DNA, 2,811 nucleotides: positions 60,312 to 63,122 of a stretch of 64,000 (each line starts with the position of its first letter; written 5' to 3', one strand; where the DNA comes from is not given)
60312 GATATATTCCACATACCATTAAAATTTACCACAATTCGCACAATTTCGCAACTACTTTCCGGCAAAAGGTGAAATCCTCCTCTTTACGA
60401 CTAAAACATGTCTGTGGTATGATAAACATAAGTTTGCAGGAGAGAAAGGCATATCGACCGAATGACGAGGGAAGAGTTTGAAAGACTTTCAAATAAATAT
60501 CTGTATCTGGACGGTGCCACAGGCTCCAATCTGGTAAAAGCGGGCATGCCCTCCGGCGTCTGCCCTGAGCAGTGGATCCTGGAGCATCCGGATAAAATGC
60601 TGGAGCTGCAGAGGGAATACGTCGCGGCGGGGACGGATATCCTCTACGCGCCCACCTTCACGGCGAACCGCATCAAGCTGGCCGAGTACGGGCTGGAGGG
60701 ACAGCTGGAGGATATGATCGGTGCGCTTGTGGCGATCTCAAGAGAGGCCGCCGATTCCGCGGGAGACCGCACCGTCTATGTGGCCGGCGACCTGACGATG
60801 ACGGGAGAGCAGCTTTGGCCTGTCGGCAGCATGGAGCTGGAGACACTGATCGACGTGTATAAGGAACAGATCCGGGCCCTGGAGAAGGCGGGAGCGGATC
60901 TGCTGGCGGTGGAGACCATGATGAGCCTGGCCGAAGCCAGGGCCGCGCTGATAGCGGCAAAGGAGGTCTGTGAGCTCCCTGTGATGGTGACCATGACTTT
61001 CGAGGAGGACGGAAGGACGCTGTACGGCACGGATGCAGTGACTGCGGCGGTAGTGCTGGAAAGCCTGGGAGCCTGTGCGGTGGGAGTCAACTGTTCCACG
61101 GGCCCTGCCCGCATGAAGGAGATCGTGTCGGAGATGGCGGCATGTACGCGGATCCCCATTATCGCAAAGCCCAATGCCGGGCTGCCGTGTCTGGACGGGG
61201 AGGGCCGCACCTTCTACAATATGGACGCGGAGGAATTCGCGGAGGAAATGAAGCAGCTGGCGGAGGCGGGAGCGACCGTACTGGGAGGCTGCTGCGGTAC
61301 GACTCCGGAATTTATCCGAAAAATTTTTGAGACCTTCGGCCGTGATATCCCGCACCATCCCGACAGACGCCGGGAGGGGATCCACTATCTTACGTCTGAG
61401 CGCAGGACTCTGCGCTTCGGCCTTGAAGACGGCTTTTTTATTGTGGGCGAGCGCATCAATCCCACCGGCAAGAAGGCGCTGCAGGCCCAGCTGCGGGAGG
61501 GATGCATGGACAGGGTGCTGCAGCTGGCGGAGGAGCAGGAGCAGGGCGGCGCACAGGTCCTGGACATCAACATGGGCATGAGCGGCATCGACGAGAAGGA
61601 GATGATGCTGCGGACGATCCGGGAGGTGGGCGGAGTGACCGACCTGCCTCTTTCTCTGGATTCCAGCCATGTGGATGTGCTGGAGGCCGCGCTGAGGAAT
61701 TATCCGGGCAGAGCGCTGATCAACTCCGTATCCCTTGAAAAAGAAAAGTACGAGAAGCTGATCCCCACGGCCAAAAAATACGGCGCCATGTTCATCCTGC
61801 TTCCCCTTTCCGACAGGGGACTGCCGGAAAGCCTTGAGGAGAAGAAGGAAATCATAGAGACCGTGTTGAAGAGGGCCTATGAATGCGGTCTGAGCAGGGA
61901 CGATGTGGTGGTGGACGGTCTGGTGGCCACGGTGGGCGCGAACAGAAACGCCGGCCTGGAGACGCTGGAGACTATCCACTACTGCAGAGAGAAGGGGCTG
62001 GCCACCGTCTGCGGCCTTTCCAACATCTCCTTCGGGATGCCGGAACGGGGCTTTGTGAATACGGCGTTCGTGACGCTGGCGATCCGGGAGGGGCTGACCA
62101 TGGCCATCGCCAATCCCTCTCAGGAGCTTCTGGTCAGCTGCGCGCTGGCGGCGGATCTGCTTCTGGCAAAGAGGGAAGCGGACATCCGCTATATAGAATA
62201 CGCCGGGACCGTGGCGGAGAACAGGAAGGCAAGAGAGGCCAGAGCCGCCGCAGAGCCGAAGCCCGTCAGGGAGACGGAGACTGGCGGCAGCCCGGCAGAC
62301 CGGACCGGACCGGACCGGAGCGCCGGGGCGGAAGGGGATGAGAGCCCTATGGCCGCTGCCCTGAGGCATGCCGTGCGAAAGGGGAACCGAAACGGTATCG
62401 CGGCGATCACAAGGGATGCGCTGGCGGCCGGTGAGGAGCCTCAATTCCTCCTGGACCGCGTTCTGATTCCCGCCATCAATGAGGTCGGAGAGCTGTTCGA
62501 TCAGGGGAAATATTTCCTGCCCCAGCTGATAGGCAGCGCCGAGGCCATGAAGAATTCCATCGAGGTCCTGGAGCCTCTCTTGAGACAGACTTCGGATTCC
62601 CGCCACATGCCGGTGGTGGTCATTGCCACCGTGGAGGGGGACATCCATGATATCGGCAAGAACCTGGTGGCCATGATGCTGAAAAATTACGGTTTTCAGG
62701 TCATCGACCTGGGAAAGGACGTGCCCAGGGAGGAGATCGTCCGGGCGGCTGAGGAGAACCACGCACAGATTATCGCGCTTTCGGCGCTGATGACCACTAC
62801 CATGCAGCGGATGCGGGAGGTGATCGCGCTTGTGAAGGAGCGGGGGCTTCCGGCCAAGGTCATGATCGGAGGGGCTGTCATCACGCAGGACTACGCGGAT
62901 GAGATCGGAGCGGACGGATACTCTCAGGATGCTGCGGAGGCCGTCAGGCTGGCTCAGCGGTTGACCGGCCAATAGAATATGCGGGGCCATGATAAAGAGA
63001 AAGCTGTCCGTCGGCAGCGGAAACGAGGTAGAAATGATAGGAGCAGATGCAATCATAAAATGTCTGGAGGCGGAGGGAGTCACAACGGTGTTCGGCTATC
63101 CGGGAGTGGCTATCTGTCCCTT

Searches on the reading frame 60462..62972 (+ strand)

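Call 80: search_protein_families(library=pfam, proteins=[window:60462-62972:+], max_evalue=0.00001)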
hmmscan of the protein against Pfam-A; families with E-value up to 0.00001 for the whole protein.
window:60462-62972:+ (837 aa): 4 families
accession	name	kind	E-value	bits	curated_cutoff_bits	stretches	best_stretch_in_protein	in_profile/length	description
PF02574.22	S-methyl_trans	-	5.4e-70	236.9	22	1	16-290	3-281/283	Homocysteine S-methyltransferase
PF02310.24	B12-binding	-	7.3e-30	103.7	32.1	1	718-828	2-120/121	B12 binding domain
PF00809.28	Pterin_bind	-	7e-27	95.1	25.5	1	329-549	1-242/244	Pterin binding enzyme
PF02607.22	B12-binding_2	-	1.3e-20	73.7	23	1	632-704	3-74/74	B12 binding domain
